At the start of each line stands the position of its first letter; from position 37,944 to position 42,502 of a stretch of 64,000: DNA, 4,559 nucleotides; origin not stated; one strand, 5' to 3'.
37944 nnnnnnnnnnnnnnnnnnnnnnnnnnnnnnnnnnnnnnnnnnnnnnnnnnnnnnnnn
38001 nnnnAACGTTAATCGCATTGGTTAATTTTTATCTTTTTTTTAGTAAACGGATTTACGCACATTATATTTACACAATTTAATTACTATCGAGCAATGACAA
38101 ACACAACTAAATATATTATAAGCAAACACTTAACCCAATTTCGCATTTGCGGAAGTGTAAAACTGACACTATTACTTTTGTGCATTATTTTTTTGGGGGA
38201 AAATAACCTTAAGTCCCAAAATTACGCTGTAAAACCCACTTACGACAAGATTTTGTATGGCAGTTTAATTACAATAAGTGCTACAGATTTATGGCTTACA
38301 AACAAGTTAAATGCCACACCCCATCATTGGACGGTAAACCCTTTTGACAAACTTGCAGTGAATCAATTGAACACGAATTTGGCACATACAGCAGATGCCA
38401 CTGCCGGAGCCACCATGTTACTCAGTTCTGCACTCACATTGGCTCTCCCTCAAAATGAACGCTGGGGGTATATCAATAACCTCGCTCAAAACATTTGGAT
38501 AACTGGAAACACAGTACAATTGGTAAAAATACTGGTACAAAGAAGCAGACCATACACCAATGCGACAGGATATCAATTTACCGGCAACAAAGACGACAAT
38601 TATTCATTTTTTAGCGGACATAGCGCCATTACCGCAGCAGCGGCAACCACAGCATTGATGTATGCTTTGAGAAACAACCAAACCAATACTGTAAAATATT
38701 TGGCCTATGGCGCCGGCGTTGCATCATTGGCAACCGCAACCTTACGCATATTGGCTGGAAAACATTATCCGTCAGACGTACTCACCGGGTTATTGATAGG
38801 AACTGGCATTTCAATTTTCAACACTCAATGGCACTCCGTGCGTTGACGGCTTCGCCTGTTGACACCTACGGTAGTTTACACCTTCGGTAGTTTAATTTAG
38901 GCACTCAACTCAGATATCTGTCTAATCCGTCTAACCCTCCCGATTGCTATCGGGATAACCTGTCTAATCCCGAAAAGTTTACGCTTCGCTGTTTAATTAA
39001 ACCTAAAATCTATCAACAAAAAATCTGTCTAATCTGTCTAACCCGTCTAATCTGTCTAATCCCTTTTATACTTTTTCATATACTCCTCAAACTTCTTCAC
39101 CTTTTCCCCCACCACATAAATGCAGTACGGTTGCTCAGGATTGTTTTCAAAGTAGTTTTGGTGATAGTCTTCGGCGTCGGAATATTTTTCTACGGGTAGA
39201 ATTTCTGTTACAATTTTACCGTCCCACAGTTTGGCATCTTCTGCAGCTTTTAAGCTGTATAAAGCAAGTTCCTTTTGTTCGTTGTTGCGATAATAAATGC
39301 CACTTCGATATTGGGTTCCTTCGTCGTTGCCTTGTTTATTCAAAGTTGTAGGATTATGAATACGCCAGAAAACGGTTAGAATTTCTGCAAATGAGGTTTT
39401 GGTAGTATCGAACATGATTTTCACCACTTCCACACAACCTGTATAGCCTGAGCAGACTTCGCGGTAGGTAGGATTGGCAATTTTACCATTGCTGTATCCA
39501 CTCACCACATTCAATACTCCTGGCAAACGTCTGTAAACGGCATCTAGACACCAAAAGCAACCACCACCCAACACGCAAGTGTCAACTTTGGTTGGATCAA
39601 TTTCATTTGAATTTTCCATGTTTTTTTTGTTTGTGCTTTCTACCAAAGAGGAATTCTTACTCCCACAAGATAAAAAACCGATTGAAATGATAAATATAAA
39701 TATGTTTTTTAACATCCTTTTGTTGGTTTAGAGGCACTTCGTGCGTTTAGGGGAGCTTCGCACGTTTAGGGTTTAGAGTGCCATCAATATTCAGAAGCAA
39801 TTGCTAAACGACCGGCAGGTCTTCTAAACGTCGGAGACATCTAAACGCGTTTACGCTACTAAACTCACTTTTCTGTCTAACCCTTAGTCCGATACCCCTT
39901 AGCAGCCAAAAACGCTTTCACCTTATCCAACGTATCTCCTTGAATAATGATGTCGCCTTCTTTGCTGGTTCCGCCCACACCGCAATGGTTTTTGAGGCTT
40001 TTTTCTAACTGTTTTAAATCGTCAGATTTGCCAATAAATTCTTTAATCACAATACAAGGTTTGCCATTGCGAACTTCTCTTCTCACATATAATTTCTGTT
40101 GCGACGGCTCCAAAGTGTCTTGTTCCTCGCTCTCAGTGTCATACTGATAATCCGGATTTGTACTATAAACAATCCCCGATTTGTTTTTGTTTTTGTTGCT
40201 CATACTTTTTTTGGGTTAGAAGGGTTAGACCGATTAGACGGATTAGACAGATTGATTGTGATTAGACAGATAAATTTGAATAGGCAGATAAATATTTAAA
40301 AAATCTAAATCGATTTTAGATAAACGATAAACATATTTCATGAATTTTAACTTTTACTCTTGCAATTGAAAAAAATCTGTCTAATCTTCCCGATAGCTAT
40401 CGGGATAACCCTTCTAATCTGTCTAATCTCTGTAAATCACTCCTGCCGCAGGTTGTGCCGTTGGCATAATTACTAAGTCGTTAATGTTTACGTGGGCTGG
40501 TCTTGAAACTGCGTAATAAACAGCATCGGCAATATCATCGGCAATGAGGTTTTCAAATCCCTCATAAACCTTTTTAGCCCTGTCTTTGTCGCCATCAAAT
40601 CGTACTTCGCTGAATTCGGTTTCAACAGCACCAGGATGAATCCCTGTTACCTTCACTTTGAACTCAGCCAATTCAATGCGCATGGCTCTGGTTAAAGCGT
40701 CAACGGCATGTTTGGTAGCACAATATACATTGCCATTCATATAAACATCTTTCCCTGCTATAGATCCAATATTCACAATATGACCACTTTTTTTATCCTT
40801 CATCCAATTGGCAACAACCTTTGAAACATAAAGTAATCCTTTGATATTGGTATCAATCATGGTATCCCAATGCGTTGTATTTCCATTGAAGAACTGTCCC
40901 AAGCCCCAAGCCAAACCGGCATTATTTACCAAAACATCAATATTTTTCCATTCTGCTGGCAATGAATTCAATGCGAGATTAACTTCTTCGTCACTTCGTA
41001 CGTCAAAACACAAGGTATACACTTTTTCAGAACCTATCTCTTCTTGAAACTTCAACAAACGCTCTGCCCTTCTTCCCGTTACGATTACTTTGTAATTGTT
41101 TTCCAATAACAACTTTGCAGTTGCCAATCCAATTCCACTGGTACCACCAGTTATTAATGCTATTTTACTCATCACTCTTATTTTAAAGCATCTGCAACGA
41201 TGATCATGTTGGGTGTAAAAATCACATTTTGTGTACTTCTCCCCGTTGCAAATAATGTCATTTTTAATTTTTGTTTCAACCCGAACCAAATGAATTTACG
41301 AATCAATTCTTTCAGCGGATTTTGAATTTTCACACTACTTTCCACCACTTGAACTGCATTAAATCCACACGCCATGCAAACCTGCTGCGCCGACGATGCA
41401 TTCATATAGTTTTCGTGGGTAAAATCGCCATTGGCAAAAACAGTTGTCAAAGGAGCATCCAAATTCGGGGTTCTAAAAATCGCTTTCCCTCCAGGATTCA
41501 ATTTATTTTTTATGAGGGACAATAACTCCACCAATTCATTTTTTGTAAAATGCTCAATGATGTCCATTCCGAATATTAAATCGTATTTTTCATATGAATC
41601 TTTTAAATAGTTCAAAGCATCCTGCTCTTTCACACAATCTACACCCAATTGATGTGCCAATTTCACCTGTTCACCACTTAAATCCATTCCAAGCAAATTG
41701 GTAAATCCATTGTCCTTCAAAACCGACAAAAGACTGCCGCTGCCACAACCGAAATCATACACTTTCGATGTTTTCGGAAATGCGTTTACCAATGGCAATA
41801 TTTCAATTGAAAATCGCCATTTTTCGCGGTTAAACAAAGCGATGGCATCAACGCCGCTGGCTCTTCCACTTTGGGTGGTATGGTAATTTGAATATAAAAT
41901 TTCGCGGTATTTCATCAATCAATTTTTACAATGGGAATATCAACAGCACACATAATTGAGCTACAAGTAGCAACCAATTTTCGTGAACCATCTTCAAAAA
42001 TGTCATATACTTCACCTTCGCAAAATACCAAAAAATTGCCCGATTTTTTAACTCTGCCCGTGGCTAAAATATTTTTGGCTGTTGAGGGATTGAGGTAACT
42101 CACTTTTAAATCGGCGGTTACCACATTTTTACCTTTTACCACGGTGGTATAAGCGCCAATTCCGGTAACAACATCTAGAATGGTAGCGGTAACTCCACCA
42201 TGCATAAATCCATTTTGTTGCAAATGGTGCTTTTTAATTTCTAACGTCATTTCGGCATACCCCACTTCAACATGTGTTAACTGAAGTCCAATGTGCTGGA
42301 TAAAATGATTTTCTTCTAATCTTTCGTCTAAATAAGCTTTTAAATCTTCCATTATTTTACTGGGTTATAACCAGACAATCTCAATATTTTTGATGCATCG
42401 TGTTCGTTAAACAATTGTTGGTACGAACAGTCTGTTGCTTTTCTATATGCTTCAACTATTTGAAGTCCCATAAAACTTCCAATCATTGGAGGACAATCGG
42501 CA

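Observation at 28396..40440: A modular family of short tandem-repeat elements fills nine consecutive intergenic regions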

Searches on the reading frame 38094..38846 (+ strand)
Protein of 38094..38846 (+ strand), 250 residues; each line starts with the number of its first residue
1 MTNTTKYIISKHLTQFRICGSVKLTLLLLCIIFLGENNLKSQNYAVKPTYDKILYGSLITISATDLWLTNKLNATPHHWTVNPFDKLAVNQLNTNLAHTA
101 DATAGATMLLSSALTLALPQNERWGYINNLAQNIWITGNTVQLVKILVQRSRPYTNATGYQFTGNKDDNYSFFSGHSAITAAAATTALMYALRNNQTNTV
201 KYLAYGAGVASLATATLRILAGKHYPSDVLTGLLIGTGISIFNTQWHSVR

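Call 11: search_protein_families(library=pfam, proteins=[window:38094-38846:+])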
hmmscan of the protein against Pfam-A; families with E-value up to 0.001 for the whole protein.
window:38094-38846:+ (250 aa): 3 families
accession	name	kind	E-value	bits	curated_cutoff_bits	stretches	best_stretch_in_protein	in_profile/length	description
PF01569.27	PAP2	-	3.5e-18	66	27.2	1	136-248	11-126/130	PAP2 superfamily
PF14360.12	PAP2_C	-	5e-06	27.4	27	1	173-240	7-69/74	PAP2 superfamily C-terminal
PF12796.13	Ank_2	-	0.00052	21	27.3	0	170-207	59-84/90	Ankyrin repeats (3 copies)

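Call 29: find_encoding_contigs(protein=window:38094-38846:+, flank=10000, max_places=10)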
Protein window:38094-38846:+ (250 aa): 21 contigs read that carry it; 10 places shown.
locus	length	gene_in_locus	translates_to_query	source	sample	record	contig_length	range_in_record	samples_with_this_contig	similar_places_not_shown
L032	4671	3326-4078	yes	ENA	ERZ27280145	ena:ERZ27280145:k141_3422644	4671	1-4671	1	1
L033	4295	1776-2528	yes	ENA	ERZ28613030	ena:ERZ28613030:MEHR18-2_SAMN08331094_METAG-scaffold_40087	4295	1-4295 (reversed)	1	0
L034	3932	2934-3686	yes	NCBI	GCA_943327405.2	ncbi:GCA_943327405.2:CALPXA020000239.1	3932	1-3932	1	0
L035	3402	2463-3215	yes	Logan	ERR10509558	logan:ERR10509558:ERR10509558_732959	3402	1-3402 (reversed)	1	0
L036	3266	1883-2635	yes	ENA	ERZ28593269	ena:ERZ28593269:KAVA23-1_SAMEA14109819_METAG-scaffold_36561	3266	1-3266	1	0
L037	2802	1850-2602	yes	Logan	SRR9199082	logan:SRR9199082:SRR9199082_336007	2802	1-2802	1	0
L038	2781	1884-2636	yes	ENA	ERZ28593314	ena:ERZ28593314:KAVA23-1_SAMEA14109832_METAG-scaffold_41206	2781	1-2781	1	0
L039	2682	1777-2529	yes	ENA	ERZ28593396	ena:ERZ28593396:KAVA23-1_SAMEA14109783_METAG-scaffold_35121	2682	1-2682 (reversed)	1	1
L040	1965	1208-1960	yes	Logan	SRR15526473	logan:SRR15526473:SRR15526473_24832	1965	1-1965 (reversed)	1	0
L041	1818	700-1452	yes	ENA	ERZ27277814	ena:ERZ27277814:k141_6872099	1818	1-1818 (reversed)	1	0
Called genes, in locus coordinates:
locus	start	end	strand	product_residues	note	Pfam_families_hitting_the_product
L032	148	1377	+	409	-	PF13776:DUF4172, PF02661:Fic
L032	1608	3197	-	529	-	PF01293:PEPCK_ATP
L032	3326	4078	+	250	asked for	PF01569:PAP2, PF14360:PAP2_C (weak)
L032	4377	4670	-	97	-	?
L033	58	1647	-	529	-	PF01293:PEPCK_ATP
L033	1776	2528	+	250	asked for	PF01569:PAP2, PF14360:PAP2_C (weak)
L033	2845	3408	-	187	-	PF01625:PMSR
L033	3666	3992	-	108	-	PF01253:SUI1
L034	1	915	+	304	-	?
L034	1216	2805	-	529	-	PF01293:PEPCK_ATP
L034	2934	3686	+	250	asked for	PF01569:PAP2, PF14360:PAP2_C (weak)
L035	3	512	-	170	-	?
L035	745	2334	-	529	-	PF01293:PEPCK_ATP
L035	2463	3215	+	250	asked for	PF01569:PAP2, PF14360:PAP2_C (weak)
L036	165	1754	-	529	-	PF01293:PEPCK_ATP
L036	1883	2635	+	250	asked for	PF01569:PAP2, PF14360:PAP2_C (weak)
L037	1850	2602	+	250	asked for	PF01569:PAP2, PF14360:PAP2_C (weak)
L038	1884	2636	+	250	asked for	PF01569:PAP2, PF14360:PAP2_C (weak)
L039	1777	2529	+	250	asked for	PF01569:PAP2, PF14360:PAP2_C (weak)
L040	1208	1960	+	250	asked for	PF01569:PAP2, PF14360:PAP2_C (weak)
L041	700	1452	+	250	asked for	PF01569:PAP2, PF14360:PAP2_C (weak)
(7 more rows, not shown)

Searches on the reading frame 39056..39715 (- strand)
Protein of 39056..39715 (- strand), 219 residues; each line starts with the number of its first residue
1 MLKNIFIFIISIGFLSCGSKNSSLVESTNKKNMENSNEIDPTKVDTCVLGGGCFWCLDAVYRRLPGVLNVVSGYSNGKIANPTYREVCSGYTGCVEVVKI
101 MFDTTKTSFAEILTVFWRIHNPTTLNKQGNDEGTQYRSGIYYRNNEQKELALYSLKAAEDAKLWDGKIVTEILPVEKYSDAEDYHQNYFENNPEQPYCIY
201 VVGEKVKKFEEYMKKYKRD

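Call 10: search_protein_families(library=pfam, proteins=[window:39056-39715:-])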
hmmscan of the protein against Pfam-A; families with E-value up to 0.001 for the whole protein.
window:39056-39715:- (219 aa): 1 family
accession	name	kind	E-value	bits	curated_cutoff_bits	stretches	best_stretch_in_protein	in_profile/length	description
PF01625.27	PMSR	-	6.7e-62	208.7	23.7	1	47-198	2-152/153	Peptide methionine sulfoxide reductase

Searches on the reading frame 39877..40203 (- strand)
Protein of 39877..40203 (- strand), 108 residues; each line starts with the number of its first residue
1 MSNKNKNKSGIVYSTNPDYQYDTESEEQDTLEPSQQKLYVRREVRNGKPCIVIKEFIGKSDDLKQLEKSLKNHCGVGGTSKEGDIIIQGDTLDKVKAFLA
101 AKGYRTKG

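Call 10: search_protein_families(library=pfam, proteins=[window:39877-40203:-])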
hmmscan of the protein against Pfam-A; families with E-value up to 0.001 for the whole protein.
window:39877-40203:- (108 aa): 2 families
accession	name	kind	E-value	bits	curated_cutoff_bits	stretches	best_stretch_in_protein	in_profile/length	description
PF01253.27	SUI1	-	6.8e-14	52.5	25.5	1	35-104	2-76/77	Translation initiation factor SUI1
PF05046.19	Img2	-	0.00026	21.6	34.4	1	39-103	16-83/84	Mitochondrial large subunit ribosomal protein (Img2)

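Call 14: find_encoding_contigs(protein=window:39877-40203:-, flank=10000, max_places=10)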
Protein window:39877-40203:- (108 aa): 17 contigs read that carry it; 10 places shown.
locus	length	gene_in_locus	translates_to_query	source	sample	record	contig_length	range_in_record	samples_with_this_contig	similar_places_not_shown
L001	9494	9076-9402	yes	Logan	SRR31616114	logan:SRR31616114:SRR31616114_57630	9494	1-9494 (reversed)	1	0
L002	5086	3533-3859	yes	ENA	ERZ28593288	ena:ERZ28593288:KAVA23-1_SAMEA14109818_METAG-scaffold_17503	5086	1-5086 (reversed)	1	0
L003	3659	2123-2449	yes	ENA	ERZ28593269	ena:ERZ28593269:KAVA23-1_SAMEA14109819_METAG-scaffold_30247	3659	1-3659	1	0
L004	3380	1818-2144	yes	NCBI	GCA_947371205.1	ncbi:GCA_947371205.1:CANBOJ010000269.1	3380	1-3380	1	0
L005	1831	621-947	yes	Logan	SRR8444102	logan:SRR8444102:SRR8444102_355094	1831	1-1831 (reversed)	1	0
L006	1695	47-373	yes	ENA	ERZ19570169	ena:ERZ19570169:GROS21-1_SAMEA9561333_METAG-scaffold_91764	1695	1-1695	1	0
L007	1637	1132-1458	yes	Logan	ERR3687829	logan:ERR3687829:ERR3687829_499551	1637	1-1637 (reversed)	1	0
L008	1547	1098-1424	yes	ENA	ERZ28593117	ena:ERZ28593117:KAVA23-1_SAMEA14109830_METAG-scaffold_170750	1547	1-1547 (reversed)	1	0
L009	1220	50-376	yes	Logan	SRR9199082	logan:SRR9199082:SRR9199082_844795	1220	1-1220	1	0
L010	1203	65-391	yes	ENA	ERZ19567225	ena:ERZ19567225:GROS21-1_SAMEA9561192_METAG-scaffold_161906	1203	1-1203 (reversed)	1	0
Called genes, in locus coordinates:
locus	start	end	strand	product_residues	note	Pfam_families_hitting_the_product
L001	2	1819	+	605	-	?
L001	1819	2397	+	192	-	-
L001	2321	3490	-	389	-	PF00083:Sugar_tr, PF07690:MFS_1, PF05977:MFS_3 (faint), PF07690:MFS_1, PF00083:Sugar_tr (weak)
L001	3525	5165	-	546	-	PF00795:CN_hydrolase, PF02540:NAD_synthase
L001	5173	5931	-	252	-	PF13568:OMP_b-brl_2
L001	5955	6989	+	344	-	PF10858:DUF2659 (faint), PF25594:GldB_lipo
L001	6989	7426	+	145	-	PF03061:4HBT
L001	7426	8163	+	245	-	PF02353:CMAS (weak), PF13489:Methyltransf_23, PF07021:MetW (weak), PF13847:Methyltransf_31, PF08241:Methyltransf_11, PF08242:Methyltransf_12, PF13649:Methyltransf_25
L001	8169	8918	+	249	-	PF00106:adh_short, PF08659:KR, PF23441:SDR (faint), PF13561:adh_short_C2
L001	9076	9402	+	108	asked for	PF01253:SUI1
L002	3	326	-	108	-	?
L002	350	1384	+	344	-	PF25594:GldB_lipo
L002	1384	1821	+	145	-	PF03061:4HBT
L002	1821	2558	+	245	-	PF02353:CMAS (weak), PF13489:Methyltransf_23, PF07021:MetW (weak), PF08241:Methyltransf_11, PF08242:Methyltransf_12, PF13649:Methyltransf_25, PF13847:Methyltransf_31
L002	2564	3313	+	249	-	PF00106:adh_short, PF08659:KR, PF23441:SDR (faint), PF13561:adh_short_C2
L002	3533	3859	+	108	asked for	PF01253:SUI1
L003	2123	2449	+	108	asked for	PF01253:SUI1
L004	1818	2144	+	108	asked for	PF01253:SUI1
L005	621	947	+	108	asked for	PF01253:SUI1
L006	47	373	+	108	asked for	PF01253:SUI1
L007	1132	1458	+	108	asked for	PF01253:SUI1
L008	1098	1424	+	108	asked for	PF01253:SUI1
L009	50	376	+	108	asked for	PF01253:SUI1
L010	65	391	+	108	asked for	PF01253:SUI1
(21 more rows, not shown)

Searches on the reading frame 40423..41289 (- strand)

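Call 10: search_protein_families(library=pfam, proteins=[window:40423-41289:-])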
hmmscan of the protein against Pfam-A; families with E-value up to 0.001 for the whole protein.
window:40423-41289:- (288 aa): 5 families
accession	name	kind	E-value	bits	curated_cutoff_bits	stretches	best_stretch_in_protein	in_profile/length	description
PF00106.31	adh_short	-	4.4e-54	183.4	26.6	1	42-229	1-189/195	short chain dehydrogenase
PF13561.12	adh_short_C2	-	2.6e-38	132.4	27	1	51-263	6-219/236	Enoyl-(Acyl carrier protein) reductase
PF08659.16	KR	-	6.1e-11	43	22.6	1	45-204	4-164/180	KR domain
PF23441.1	SDR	-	2.9e-06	27.3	27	1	42-245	8-216/258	SDR-like rossmann domain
PF01370.27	Epimerase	-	0.00031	20.7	20.9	1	44-204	1-157/240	NAD dependent epimerase/dehydratase family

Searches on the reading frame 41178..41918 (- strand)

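Call 40: search_protein_families(library=pfam, proteins=[window:41178-41918:-], max_evalue=0.00001)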
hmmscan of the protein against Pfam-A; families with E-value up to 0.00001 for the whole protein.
window:41178-41918:- (246 aa): 7 families
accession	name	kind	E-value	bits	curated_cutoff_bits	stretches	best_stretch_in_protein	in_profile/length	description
PF13489.12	Methyltransf_23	-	1.8e-16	60.7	27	1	43-190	16-163/164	Methyltransferase domain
PF13649.12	Methyltransf_25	-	4.1e-11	43.9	27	1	53-144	1-97/97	Methyltransferase domain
PF08242.18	Methyltransf_12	-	2.3e-10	41.5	30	1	55-145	2-97/98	Methyltransferase domain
PF08241.18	Methyltransf_11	-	7.3e-10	39.8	21.2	1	55-148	2-95/95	Methyltransferase domain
PF13847.12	Methyltransf_31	-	1.7e-08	34.7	27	1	51-164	5-120/145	Methyltransferase domain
PF07021.18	MetW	-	1.8e-06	28.1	21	1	44-152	8-111/193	Methionine biosynthesis protein MetW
PF02353.26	CMAS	-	3.3e-06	27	27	1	51-150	64-166/273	Mycolic acid cyclopropane synthetase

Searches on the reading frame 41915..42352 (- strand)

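Call 10: search_protein_families(library=pfam, proteins=[window:41915-42352:-])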
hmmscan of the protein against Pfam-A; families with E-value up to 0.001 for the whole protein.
window:41915-42352:- (145 aa): 2 families
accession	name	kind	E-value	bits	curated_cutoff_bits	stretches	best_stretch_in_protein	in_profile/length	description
PF03061.28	4HBT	-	4.1e-12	46.7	20.6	1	47-117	1-72/79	Thioesterase superfamily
PF14539.12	DUF4442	-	5.9e-05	23.7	25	1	18-93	16-91/132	Domain of unknown function (DUF4442)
